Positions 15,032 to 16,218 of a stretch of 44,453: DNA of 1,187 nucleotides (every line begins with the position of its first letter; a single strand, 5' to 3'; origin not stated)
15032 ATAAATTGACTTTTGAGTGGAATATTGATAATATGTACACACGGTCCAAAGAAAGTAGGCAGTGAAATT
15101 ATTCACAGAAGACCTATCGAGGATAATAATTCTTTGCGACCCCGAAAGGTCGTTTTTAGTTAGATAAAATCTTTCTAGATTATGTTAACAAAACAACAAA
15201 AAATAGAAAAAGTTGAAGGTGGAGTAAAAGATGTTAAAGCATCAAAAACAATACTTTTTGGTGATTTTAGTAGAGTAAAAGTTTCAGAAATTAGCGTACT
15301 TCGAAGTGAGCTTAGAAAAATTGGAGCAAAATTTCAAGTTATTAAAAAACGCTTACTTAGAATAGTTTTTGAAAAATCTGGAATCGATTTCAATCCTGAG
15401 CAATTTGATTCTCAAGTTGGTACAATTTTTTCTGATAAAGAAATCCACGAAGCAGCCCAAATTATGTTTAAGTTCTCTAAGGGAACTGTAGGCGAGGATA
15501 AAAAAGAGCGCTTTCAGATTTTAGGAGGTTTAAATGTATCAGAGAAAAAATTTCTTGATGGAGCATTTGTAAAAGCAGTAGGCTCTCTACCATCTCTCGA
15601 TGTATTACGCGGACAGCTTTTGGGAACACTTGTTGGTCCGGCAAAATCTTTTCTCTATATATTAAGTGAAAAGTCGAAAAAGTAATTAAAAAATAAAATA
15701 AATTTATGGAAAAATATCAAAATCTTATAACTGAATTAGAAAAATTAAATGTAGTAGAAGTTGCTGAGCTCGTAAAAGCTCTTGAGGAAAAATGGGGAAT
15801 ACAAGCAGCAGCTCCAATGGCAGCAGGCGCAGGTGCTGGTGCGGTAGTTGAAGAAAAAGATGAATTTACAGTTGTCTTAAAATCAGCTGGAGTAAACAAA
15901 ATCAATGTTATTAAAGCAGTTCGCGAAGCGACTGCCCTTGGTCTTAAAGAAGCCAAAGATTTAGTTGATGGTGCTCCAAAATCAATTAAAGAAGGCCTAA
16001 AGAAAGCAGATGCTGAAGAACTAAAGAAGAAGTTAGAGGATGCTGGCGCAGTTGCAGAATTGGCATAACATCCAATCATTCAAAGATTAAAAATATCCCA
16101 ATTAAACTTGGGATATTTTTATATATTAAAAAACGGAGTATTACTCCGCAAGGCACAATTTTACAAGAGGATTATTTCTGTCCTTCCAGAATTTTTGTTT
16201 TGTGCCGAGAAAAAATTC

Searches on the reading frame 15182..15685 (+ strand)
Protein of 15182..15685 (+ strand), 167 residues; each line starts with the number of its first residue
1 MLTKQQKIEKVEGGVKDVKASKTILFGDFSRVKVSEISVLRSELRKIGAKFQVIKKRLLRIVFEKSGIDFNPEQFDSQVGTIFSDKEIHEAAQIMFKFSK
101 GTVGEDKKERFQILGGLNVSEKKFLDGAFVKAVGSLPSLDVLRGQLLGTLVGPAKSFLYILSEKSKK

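Call 29: search_protein_families(library=pfam, proteins=[window:15182-15685:+], max_evalue=0.01)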
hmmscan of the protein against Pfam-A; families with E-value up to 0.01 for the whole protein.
window:15182-15685:+ (167 aa): 2 families
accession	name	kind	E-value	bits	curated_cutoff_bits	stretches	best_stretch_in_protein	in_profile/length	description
PF00466.25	Ribosomal_L10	-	1.5e-14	54.3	22.8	1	3-100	2-100/100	Ribosomal protein L10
PF05178.17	Kri1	-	0.0081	17.1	25.2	0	33-97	21-82/102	KRI1-like family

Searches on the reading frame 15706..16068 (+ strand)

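Call 29: search_protein_families(library=pfam, proteins=[window:15706-16068:+], max_evalue=0.01)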
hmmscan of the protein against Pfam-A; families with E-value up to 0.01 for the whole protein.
window:15706-16068:+ (120 aa): 2 families
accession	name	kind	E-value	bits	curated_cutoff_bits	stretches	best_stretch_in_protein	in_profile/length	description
PF00542.24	Ribosomal_L12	-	3.6e-28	98.1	25.9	1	54-119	1-66/67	Ribosomal protein L7/L12 C-terminal domain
PF16320.10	Ribosomal_L12_N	-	7.7e-16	58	25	1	5-46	3-44/48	Ribosomal protein L7/L12 dimerisation domain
